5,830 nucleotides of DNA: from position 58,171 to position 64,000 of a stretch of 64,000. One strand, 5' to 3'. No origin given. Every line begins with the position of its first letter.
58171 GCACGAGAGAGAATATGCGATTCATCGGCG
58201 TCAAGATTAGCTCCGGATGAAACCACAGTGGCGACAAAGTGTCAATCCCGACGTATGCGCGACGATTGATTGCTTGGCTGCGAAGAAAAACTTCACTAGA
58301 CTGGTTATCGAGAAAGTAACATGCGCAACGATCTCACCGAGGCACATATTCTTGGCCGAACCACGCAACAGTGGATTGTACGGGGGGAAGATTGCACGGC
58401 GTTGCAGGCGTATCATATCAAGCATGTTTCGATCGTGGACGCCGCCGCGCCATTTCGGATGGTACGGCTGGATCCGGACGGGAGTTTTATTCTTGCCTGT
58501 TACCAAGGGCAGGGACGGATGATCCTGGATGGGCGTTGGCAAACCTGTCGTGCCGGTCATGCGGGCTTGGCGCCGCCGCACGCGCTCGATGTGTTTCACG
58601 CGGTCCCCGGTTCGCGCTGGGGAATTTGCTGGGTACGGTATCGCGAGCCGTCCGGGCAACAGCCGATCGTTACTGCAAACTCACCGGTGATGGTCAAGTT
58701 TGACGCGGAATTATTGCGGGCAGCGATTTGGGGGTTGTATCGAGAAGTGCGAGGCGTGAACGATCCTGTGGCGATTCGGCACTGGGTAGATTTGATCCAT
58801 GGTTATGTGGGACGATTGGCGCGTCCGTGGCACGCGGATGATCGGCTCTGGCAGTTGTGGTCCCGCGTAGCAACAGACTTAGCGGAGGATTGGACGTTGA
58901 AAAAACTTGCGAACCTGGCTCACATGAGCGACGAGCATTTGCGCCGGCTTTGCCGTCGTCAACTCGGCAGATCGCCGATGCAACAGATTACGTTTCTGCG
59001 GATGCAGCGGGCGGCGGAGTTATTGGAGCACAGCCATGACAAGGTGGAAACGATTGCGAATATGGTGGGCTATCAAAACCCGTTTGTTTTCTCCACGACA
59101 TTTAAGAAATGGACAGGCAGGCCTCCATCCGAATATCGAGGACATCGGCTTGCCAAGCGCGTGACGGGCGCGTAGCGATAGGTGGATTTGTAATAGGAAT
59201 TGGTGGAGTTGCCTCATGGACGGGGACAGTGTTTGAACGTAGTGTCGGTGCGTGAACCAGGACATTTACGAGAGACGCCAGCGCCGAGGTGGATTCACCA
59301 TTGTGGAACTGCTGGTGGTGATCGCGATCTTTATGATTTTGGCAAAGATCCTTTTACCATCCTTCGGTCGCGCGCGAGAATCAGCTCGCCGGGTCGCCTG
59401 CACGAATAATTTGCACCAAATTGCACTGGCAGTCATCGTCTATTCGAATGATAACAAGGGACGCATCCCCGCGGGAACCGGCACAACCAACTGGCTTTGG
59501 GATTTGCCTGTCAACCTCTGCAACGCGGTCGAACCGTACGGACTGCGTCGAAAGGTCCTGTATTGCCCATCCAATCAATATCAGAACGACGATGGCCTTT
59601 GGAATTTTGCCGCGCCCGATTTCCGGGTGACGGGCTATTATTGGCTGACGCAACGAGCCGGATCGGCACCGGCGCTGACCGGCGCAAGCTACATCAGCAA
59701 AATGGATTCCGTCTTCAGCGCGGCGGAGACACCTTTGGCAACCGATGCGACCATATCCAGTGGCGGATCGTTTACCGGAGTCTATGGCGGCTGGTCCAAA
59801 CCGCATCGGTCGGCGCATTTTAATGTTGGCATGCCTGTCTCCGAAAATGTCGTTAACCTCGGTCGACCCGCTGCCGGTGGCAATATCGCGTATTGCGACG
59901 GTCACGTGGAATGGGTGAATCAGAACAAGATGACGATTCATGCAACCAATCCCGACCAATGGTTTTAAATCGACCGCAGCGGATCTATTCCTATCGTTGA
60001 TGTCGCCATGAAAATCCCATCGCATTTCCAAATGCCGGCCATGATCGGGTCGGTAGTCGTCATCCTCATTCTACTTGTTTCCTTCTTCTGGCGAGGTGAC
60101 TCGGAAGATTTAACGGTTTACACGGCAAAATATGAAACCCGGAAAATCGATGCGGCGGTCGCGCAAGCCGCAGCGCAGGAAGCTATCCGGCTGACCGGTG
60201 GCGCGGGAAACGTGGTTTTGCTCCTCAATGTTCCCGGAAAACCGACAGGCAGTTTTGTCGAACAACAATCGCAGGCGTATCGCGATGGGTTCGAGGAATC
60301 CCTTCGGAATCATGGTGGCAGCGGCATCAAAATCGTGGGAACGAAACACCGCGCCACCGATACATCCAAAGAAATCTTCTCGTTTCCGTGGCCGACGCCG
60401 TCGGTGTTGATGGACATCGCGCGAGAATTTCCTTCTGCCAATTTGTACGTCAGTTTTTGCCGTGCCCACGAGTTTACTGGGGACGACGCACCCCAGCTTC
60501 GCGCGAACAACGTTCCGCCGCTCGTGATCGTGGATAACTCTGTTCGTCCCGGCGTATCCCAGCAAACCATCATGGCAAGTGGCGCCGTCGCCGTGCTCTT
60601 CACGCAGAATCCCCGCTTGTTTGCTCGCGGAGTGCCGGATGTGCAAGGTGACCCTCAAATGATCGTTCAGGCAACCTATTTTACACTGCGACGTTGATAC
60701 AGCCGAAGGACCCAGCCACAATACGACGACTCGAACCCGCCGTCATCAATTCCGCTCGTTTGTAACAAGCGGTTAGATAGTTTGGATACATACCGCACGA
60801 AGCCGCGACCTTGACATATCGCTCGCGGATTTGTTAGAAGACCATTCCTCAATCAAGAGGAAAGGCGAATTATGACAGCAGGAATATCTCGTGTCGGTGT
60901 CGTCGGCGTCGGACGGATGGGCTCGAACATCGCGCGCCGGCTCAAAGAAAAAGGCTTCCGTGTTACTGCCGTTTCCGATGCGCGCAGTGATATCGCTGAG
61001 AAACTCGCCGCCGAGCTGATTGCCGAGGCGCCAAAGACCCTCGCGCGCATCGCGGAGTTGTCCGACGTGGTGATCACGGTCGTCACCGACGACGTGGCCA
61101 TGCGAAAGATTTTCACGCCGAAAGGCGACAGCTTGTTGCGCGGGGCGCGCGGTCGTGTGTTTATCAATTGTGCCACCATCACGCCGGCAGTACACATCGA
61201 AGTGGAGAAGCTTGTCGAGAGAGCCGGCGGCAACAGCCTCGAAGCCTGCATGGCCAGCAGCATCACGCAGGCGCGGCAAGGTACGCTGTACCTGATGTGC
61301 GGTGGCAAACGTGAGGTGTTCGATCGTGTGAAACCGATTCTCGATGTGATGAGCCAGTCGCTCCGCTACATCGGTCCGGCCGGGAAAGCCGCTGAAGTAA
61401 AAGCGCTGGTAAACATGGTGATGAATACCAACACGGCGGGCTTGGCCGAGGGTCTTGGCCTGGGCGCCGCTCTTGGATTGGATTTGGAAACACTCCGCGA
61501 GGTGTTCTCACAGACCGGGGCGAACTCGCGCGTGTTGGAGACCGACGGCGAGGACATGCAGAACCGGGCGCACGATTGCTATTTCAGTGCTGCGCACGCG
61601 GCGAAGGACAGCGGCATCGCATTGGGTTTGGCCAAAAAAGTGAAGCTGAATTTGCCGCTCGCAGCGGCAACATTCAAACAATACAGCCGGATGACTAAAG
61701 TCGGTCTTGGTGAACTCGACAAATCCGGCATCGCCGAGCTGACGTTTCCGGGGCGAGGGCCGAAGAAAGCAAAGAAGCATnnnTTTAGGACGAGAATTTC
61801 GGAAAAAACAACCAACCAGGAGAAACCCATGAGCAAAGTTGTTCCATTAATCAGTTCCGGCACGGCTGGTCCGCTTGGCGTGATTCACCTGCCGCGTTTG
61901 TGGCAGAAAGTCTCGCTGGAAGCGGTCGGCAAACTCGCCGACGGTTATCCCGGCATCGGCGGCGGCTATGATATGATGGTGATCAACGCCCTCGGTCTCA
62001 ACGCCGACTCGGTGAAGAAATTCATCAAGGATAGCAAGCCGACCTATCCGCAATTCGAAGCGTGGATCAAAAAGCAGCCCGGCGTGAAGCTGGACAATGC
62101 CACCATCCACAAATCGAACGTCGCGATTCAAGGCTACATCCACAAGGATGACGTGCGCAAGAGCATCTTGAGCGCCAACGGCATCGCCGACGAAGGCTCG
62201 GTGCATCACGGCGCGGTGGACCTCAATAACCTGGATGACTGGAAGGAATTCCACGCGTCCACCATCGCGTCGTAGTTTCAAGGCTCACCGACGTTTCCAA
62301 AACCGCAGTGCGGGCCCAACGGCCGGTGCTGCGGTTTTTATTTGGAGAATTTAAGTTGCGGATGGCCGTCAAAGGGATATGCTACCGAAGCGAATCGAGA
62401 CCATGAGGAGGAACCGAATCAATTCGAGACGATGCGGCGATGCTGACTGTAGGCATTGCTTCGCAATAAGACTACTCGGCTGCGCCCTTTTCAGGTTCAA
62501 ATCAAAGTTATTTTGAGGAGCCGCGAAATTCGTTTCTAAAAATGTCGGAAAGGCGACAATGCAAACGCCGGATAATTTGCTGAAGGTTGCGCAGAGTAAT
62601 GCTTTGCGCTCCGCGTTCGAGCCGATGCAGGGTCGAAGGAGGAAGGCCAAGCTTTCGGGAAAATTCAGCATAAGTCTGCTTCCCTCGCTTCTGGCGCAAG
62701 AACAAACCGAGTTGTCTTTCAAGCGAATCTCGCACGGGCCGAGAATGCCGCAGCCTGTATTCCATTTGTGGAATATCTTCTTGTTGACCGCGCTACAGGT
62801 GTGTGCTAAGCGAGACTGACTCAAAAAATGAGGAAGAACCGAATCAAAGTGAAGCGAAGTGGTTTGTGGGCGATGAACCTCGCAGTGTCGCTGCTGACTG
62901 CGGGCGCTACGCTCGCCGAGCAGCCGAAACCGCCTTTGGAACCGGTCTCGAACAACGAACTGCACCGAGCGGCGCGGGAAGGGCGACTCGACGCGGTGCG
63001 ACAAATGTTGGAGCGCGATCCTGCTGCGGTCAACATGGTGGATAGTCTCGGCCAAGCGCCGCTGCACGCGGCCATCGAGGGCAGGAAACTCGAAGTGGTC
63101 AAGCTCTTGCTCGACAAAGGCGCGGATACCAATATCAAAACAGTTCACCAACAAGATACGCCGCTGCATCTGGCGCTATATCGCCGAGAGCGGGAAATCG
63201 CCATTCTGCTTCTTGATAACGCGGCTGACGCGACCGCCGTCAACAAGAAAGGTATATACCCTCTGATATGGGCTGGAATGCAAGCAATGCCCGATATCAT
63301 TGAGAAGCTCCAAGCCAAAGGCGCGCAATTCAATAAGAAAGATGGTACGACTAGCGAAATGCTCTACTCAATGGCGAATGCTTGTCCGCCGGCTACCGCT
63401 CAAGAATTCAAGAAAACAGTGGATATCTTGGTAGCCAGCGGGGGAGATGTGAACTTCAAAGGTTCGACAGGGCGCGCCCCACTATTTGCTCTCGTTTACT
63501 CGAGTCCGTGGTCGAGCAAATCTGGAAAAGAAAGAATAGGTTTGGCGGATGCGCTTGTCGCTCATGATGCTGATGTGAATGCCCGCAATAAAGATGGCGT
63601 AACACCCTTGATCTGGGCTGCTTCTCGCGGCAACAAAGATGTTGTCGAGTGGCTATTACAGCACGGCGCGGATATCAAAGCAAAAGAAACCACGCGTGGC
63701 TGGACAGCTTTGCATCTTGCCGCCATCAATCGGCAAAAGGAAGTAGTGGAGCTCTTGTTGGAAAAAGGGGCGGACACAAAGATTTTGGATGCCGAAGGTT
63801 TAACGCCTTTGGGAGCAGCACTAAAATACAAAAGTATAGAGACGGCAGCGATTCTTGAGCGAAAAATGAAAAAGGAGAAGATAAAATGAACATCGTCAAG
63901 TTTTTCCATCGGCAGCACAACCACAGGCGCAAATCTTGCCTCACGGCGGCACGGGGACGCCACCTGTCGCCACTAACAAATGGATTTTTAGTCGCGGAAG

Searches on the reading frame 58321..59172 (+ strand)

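Call 73: search_protein_families(library=pfam, proteins=[window:58321-59172:+], max_evalue=0.0001)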
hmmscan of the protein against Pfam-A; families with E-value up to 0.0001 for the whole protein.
window:58321-59172:+ (284 aa): 2 families
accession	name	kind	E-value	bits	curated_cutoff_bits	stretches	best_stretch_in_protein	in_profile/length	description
PF12833.13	HTH_18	-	4.3e-22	78.6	33.6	1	196-273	1-78/80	Helix-turn-helix domain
PF00165.29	HTH_AraC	-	9e-18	64.4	26.6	2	239-273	8-41/42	Bacterial regulatory helix-turn-helix proteins, AraC family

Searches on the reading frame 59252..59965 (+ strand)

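Call 73: search_protein_families(library=pfam, proteins=[window:59252-59965:+], max_evalue=0.0001)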
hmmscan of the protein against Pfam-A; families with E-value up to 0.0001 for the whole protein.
window:59252-59965:+ (238 aa): 2 families
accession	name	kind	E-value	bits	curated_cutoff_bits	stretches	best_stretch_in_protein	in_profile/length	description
PF07596.16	SBP_bac_10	-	1e-10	42.6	23.3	1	40-79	2-40/268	Protein of unknown function (DUF1559)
PF07963.17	N_methyl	-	1.2e-06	28.2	21.2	1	10-31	2-23/27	Prokaryotic N-terminal methylation motif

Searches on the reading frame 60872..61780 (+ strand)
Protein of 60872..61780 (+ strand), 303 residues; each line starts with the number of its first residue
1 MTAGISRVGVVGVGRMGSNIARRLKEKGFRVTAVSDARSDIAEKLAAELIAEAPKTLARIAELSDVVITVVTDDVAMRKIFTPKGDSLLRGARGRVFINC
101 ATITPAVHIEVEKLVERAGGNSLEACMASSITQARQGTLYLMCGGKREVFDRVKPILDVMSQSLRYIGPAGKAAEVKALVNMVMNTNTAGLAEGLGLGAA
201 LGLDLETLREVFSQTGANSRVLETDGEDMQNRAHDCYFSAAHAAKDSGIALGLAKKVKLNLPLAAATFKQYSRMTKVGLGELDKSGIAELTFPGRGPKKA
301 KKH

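Call 73: search_protein_families(library=pfam, proteins=[window:60872-61780:+], max_evalue=0.0001)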
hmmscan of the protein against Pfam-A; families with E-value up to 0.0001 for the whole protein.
window:60872-61780:+ (303 aa): 5 families
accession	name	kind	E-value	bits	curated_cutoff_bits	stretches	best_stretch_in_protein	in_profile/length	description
PF03446.21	NAD_binding_2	-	2.7e-28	99.4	21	1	7-168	1-161/161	NAD binding domain of 6-phosphogluconate dehydrogenase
PF14833.11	NAD_binding_11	-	1.3e-20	74.3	30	1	171-290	1-121/122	NAD-binding of NADP-dependent 3-hydroxyisobutyrate dehydrogenase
PF02826.25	2-Hacid_dh_C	-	2.2e-08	34.1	25.1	1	6-101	37-127/178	D-isomer specific 2-hydroxyacid dehydrogenase, NAD binding domain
PF03807.23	F420_oxidored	-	9.4e-06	26.6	21.6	1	7-71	1-67/94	NADP oxidoreductase coenzyme F420-dependent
PF02737.24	3HCDH_N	-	6.1e-05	23.5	22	0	8-53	2-46/180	3-hydroxyacyl-CoA dehydrogenase, NAD binding domain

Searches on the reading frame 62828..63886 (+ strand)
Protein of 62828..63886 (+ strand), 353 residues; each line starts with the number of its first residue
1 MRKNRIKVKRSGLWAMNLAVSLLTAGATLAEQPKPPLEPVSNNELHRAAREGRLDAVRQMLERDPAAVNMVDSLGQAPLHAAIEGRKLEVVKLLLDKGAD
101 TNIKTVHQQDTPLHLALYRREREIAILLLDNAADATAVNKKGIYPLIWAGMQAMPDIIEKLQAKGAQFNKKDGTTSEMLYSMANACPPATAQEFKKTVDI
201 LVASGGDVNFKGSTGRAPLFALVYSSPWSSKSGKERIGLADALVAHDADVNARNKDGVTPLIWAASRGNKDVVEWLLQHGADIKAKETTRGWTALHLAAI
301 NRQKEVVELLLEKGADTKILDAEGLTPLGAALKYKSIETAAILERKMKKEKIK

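Call 73: search_protein_families(library=pfam, proteins=[window:62828-63886:+], max_evalue=0.0001)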
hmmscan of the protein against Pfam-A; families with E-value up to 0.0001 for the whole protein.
window:62828-63886:+ (353 aa): 7 families
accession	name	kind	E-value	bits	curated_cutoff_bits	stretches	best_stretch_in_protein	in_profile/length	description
PF12796.13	Ank_2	-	1.2e-46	157.6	27.3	4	195-286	10-89/90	Ankyrin repeats (3 copies)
PF00023.36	Ank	-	1.4e-43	144.8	21.1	3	256-286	1-31/33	Ankyrin repeat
PF13637.12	Ank_4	-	3.1e-39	132.5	22.7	3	261-311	1-50/50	Ankyrin repeats (many copies)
PF13857.12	Ank_5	-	6.9e-33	112.8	27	3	60-116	1-56/56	Ankyrin repeats (many copies)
PF13606.12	Ank_3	-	2.3e-32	107.4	22.3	2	256-284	1-29/30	Ankyrin repeat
PF24521.3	Ank_KRIT1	-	5.7e-11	42.8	80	1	42-123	47-132/149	KRIT1 ankyrin-repeats domain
PF23745.1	ANK_LRRK2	-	9.6e-05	22.7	27.5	0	239-313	46-115/130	LRRK2 ANK repeat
